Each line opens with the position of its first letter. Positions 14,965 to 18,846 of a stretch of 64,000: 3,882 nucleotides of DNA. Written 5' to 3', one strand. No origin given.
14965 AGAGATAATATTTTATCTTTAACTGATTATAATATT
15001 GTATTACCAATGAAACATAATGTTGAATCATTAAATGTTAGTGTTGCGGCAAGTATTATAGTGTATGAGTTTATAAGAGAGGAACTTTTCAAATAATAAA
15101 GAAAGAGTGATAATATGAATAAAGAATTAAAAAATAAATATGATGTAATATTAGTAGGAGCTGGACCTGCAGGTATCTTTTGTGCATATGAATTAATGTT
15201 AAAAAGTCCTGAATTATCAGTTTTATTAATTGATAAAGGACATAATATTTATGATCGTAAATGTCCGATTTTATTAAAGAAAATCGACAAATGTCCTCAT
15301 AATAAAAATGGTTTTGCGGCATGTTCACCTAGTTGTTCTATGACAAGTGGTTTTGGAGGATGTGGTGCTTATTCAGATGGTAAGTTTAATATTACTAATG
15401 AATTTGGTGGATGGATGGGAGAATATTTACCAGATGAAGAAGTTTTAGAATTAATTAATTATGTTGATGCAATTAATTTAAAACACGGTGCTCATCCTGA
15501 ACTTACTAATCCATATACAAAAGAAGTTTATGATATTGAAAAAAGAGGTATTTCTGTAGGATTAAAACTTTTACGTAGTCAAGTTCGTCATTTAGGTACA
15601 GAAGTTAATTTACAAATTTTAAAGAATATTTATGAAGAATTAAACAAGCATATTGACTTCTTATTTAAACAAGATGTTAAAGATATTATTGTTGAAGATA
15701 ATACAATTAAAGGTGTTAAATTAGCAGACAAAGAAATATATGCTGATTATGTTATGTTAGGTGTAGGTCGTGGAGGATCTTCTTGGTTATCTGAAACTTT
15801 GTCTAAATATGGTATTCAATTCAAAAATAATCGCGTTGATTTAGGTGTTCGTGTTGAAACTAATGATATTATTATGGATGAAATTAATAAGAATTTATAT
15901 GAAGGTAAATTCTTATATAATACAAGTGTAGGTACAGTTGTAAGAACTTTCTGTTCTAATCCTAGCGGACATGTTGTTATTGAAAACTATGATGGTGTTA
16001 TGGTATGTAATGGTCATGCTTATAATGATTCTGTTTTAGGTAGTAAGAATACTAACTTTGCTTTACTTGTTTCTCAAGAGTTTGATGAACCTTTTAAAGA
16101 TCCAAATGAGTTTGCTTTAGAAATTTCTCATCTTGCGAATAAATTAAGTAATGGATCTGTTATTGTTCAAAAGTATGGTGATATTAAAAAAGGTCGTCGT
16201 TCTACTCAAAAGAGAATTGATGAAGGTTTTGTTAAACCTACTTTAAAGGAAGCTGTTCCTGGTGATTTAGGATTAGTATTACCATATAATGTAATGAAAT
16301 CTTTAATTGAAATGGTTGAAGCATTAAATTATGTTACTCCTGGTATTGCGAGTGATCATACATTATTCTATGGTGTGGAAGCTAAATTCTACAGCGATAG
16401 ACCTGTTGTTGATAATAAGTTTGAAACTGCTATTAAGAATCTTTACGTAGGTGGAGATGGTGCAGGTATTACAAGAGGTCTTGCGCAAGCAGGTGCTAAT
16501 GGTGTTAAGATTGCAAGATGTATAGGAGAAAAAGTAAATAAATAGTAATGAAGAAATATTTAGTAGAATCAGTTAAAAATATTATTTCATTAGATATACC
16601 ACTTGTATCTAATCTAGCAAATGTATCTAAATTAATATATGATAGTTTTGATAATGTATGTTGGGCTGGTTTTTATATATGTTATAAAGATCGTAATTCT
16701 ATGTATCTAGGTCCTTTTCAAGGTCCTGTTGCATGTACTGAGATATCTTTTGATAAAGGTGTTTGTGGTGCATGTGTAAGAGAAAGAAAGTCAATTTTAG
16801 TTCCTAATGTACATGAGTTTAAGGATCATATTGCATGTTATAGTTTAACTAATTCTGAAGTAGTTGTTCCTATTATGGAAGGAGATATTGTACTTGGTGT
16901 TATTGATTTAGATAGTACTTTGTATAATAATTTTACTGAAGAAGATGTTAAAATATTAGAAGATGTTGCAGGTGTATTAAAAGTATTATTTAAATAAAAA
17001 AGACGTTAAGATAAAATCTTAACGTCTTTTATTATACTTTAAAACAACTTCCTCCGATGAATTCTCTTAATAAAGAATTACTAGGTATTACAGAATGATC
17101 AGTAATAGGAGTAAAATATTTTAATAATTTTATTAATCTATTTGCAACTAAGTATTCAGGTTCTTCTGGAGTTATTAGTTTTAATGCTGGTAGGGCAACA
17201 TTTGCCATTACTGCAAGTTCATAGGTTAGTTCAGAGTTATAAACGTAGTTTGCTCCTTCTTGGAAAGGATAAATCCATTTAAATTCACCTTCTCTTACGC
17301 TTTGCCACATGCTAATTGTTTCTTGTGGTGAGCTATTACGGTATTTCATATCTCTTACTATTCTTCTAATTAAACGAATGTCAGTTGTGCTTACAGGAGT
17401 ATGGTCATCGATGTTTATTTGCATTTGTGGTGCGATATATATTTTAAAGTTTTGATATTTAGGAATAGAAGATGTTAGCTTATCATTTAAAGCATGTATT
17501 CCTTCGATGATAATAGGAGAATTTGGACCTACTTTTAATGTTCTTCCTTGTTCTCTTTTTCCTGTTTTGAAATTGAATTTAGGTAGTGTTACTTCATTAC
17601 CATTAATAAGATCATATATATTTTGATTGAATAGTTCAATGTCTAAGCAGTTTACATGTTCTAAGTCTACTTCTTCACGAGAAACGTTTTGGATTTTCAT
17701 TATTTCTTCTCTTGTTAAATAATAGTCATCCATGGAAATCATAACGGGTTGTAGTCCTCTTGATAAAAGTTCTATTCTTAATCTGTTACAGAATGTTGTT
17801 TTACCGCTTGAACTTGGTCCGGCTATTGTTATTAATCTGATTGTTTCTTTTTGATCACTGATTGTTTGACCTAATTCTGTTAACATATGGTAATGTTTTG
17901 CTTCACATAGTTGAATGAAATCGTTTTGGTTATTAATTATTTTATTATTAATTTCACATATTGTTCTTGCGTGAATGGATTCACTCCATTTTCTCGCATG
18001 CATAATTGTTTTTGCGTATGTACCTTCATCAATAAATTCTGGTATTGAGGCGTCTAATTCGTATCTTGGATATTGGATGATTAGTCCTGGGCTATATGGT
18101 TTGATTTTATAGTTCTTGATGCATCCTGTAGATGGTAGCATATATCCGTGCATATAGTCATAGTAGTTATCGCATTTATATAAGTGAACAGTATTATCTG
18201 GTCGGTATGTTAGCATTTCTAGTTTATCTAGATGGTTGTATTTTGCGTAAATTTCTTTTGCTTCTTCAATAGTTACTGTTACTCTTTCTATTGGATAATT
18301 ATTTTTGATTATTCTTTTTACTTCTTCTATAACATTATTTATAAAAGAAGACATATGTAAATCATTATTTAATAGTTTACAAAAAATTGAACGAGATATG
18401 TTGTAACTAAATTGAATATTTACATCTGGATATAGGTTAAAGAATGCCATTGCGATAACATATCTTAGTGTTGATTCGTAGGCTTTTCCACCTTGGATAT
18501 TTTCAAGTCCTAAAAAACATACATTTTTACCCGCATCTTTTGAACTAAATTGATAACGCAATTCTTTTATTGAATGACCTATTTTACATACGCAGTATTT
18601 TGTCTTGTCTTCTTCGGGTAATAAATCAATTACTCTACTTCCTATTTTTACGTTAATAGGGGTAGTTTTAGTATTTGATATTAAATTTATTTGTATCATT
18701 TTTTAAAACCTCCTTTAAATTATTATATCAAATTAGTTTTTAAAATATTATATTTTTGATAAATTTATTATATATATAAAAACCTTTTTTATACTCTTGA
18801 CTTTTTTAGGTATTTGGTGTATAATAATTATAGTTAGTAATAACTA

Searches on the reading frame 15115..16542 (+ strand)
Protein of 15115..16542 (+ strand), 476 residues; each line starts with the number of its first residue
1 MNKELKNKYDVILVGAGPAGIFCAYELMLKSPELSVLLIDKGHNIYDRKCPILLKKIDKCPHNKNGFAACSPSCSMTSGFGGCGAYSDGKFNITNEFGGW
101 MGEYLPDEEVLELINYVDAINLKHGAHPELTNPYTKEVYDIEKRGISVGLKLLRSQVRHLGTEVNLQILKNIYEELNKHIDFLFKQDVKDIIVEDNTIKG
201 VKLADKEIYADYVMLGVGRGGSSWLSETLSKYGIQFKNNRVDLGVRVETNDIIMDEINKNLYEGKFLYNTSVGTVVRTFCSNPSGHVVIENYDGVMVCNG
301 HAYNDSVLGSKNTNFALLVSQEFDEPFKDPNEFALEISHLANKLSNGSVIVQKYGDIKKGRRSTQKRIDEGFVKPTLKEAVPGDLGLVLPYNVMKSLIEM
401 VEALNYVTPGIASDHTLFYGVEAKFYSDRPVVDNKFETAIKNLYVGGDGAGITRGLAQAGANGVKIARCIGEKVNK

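Call 62: search_protein_families(library=ncbifam, proteins=[window:15115-16542:+], max_evalue=0.00001)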
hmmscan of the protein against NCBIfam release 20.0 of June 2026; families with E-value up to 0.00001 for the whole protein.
window:15115-16542:+ (476 aa): 5 families
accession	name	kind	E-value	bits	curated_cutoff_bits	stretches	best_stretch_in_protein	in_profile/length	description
NF004943.0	PRK06292.2-1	equivalog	2.8e-08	33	432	0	159-250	205-297/456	dihydrolipoyl dehydrogenase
NF041385.1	Dggglyphlred_Halo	equivalog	9e-07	27.7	700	0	6-39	2-35/405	digeranylgeranylglycerophospholipid reductase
TIGR00275.1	TIGR00275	subfamily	2.7e-06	26.5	183.8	0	11-45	1-33/401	aminoacetone oxidase family FAD-binding enzyme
TIGR04018.1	Bthiol_YpdA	hypoth_equivalog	3.3e-06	26.2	339.9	0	10-43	1-32/316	YpdA family putative bacillithiol disulfide reductase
TIGR01350.1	lipoamide_DH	equivalog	3.6e-06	26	408.8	0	164-250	209-298/461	dihydrolipoyl dehydrogenase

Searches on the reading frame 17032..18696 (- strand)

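Call 62: search_protein_families(library=ncbifam, proteins=[window:17032-18696:-], max_evalue=0.00001)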
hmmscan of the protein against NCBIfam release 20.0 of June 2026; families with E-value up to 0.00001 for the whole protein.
window:17032-18696:- (554 aa): 4 families
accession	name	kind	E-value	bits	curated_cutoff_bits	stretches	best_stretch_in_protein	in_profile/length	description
NF004018.0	PRK05480.1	equivalog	4.3e-26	91.7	180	1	283-495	3-194/210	uridine kinase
TIGR00235.1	udk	equivalog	1.4e-25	90.2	220.3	1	284-485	4-184/207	uridine kinase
NF005655.0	PRK07429.1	subfamily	8.2e-15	54.8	236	1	283-429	5-139/326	phosphoribulokinase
NF005807.0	PRK07667.1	equivalog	2.1e-09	37.2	221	1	273-403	4-131/193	kinase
